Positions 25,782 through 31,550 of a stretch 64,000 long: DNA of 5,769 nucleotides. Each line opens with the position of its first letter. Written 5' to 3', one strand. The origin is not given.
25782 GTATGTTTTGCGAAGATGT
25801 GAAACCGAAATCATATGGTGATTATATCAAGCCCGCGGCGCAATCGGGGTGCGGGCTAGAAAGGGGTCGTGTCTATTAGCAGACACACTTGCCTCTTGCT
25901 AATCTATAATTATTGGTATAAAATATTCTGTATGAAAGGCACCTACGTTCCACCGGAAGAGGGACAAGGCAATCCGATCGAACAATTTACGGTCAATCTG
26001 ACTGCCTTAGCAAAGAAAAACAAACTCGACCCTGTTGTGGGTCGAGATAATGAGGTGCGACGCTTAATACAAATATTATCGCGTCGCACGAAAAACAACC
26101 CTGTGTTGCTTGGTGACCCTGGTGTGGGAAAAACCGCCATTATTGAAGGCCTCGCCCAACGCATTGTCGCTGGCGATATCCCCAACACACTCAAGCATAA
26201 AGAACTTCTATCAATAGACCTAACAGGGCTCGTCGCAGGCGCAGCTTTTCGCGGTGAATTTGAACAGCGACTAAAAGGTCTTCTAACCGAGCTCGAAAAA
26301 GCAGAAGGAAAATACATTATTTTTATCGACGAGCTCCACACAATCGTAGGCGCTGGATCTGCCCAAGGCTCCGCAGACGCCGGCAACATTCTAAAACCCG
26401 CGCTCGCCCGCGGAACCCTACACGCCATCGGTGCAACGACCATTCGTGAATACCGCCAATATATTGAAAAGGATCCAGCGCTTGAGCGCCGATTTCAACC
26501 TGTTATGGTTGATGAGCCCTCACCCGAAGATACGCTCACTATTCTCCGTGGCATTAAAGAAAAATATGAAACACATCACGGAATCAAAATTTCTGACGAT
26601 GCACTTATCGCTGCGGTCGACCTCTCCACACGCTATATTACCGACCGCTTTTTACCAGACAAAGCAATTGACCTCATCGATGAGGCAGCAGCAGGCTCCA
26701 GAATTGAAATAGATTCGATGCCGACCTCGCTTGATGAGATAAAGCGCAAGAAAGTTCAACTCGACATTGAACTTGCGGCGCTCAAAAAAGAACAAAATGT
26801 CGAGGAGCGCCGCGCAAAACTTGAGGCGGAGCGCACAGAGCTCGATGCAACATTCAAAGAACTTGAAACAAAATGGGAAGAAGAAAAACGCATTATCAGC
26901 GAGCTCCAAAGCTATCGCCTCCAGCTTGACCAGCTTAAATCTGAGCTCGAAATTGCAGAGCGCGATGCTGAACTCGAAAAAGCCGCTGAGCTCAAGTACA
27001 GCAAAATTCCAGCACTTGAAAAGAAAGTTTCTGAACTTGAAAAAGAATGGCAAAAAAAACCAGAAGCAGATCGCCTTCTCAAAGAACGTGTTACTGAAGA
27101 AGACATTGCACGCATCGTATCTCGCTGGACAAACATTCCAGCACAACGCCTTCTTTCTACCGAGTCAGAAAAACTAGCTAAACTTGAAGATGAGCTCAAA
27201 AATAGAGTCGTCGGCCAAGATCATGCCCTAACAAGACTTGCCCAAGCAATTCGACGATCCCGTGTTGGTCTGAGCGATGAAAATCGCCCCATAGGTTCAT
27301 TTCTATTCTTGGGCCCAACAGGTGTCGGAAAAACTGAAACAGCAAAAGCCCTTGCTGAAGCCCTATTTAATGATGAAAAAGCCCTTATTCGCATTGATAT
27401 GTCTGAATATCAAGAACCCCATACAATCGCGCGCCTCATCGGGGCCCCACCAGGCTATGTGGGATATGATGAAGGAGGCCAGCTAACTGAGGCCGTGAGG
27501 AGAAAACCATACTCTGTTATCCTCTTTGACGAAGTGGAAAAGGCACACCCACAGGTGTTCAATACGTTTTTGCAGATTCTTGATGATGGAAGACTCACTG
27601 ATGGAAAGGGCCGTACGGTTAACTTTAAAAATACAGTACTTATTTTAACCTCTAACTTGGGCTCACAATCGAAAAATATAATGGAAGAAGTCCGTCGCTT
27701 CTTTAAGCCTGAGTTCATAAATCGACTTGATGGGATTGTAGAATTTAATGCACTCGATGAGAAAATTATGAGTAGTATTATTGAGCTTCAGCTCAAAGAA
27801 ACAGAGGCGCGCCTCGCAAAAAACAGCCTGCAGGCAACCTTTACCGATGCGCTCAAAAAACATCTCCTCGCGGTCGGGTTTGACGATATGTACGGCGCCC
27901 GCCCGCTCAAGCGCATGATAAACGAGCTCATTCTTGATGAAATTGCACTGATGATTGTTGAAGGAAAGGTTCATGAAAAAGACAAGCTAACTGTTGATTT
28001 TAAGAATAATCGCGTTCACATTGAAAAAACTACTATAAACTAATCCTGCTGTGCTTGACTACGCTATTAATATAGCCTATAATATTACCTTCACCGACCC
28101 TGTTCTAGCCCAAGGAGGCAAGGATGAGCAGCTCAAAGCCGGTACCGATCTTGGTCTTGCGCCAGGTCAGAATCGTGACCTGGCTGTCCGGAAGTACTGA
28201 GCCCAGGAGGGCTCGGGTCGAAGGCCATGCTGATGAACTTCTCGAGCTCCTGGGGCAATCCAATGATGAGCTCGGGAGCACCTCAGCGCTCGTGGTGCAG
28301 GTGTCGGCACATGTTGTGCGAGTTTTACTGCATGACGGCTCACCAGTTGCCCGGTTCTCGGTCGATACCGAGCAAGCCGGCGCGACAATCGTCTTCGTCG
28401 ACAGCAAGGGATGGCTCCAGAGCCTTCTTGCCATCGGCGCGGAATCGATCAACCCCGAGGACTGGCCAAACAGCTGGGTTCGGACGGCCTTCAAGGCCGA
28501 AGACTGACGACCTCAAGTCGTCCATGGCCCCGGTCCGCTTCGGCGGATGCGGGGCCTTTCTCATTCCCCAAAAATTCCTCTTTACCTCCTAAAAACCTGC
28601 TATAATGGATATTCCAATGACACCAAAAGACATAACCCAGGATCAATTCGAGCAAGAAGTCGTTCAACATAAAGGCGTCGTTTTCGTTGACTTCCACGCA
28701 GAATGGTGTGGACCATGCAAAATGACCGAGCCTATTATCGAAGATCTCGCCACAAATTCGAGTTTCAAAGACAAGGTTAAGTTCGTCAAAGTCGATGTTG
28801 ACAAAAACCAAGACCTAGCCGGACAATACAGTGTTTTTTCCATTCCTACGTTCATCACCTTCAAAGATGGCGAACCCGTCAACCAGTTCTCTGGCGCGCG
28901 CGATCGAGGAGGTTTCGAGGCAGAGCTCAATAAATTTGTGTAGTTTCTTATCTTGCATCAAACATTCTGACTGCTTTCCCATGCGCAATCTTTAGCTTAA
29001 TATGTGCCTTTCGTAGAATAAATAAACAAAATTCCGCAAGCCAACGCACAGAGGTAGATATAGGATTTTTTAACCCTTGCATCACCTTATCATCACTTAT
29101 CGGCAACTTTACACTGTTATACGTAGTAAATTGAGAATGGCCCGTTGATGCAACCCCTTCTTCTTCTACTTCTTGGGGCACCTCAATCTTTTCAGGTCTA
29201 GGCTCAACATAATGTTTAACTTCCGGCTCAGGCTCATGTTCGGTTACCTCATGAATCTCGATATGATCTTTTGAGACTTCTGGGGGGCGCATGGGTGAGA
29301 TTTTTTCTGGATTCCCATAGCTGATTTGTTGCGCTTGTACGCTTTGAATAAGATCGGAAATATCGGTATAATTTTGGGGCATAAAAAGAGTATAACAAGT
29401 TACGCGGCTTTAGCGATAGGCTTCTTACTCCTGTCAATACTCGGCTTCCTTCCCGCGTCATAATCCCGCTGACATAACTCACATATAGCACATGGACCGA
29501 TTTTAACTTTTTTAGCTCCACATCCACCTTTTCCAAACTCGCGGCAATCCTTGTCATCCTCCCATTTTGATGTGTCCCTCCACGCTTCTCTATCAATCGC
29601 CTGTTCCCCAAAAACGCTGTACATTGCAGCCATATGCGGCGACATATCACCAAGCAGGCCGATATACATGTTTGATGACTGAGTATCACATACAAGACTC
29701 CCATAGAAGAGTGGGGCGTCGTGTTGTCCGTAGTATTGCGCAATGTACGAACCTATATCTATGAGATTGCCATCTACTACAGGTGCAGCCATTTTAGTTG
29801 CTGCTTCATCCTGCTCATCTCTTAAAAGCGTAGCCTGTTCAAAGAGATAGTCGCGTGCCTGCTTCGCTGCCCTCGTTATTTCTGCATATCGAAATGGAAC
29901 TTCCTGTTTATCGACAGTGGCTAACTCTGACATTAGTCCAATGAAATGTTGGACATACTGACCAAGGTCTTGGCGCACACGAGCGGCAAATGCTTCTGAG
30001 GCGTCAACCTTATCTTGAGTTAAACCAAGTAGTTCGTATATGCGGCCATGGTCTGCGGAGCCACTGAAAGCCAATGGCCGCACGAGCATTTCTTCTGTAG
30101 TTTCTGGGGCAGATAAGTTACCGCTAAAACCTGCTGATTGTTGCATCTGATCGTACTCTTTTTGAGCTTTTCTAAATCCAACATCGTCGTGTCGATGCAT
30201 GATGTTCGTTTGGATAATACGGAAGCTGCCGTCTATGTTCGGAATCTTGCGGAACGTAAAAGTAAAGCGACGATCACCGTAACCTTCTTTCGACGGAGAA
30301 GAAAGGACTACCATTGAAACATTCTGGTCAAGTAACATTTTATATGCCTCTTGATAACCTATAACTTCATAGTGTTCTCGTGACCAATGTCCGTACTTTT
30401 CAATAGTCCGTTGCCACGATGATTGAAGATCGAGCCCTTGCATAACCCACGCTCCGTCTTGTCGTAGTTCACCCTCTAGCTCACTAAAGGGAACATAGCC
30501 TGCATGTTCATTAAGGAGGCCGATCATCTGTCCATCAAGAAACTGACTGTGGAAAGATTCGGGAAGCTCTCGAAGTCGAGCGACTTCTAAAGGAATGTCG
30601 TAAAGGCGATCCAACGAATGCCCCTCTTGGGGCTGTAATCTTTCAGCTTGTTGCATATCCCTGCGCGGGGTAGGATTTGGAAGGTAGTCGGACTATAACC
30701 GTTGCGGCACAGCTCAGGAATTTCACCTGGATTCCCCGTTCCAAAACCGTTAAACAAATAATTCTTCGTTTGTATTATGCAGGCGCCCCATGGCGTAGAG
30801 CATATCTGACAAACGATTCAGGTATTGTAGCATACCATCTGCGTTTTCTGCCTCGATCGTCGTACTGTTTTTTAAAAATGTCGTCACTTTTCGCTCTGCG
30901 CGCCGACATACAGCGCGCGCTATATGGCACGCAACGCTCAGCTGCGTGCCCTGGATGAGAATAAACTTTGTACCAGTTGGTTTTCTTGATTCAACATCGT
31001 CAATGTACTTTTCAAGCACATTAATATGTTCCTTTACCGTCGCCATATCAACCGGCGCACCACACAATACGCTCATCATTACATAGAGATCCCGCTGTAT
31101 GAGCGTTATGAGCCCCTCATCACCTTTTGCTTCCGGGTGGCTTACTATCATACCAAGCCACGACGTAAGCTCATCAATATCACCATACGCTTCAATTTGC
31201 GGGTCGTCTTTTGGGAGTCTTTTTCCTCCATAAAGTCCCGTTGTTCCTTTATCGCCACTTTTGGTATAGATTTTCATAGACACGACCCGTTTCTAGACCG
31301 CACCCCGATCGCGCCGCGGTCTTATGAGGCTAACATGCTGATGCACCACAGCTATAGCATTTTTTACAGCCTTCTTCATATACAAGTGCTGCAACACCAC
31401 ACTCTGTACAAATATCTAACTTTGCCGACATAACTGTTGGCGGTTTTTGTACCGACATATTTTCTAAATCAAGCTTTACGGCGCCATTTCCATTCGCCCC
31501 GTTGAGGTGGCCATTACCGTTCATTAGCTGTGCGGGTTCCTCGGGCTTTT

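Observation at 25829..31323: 48-nt element present twice with a compensatory base-pair change in its stem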

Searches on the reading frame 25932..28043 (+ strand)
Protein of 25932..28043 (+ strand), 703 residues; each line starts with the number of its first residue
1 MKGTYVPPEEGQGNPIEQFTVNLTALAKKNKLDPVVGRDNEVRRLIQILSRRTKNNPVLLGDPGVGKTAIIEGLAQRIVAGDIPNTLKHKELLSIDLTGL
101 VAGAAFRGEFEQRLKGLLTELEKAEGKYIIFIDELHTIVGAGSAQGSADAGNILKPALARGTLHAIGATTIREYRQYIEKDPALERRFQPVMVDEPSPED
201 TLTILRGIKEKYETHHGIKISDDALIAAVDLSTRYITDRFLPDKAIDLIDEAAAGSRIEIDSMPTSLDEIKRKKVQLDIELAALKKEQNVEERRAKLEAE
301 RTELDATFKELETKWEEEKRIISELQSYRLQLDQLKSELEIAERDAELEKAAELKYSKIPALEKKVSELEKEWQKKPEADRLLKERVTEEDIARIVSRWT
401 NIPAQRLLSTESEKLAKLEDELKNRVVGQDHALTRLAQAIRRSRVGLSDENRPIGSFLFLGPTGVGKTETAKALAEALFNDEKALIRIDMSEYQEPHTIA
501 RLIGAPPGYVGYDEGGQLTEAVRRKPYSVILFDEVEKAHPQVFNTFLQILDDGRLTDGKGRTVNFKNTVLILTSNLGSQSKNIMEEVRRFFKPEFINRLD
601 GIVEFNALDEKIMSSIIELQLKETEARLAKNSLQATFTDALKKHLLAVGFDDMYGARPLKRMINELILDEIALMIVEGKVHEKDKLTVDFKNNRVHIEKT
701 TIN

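Call 25: search_protein_families(library=pfam, proteins=[window:25932-28043:+], max_evalue=0.001)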
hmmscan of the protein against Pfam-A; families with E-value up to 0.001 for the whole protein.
window:25932-28043:+ (703 aa): 24 families
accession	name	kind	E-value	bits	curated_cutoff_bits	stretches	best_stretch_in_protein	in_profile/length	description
PF07724.20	AAA_2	-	5.2e-67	225.5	27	1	452-600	1-164/166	AAA domain (Cdc48 subfamily)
PF17871.7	AAA_lid_9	-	5.7e-34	116.6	22.8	1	197-297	1-100/104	AAA lid domain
PF00004.35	AAA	-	1.7e-23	83.9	21.2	2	58-171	2-110/131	ATPase family associated with various cellular activities (AAA)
PF10431.15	ClpB_D2-small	-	3e-20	72.5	21.9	1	608-688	1-81/81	C-terminal, D2-small domain, of ClpB protein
PF07728.20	AAA_5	-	1.6e-19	70.7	22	1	457-589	2-137/139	AAA domain (dynein-related subfamily)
PF13191.12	AAA_16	-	6.7e-14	53.2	32.6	1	35-82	2-52/167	AAA ATPase domain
PF13401.12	AAA_22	-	2.2e-11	44.6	27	1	457-552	8-110/130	AAA domain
PF00158.32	Sigma54_activat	-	1.1e-08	35.4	20.2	1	456-574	24-140/168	Sigma-54 interaction domain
PF13173.12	AAA_14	-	2.8e-07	31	27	0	458-553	6-88/129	AAA domain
PF20720.3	nSTAND3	-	4.8e-07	30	27.2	0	458-489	21-52/155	Novel STAND NTPase 3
PF12775.13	AAA_7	-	7e-07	29.4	25.8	0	456-503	35-82/181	P-loop containing dynein motor region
PF01637.24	ATPase_2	-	1.2e-06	29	33.2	0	37-141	3-125/225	ATPase domain predominantly from Archaea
PF20030.5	bpMoxR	-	3.9e-06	26.5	27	0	35-81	14-57/205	MoxR domain in the MoxR-vWA-beta-propeller ternary systems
PF05621.17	TniB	-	6.9e-06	26.1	22.4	0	44-193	25-184/189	Bacterial TniB protein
PF13238.12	AAA_18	-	3.2e-05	24.8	29.4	0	460-496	4-43/128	AAA domain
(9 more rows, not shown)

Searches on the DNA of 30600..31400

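Call 73: search_rna_families(source=window, start=30600, end=31400, threshold=evalue, max_evalue=10)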
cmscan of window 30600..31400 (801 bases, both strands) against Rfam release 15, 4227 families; matches with E-value up to 10: 2.
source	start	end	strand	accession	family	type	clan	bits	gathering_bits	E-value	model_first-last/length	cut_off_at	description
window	30674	30747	-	RF01689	AdoCbl-II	Cis-reg; riboswitch;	CL00101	50.8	36.5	2.6e-11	1-81/81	no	AdoCbl-II (Cobalamin/B12) riboswitch aptamer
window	30689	30728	-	RF00050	FMN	Cis-reg; riboswitch;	-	12.8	66.2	4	17-121/138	no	FMN riboswitch aptamer (RFN element)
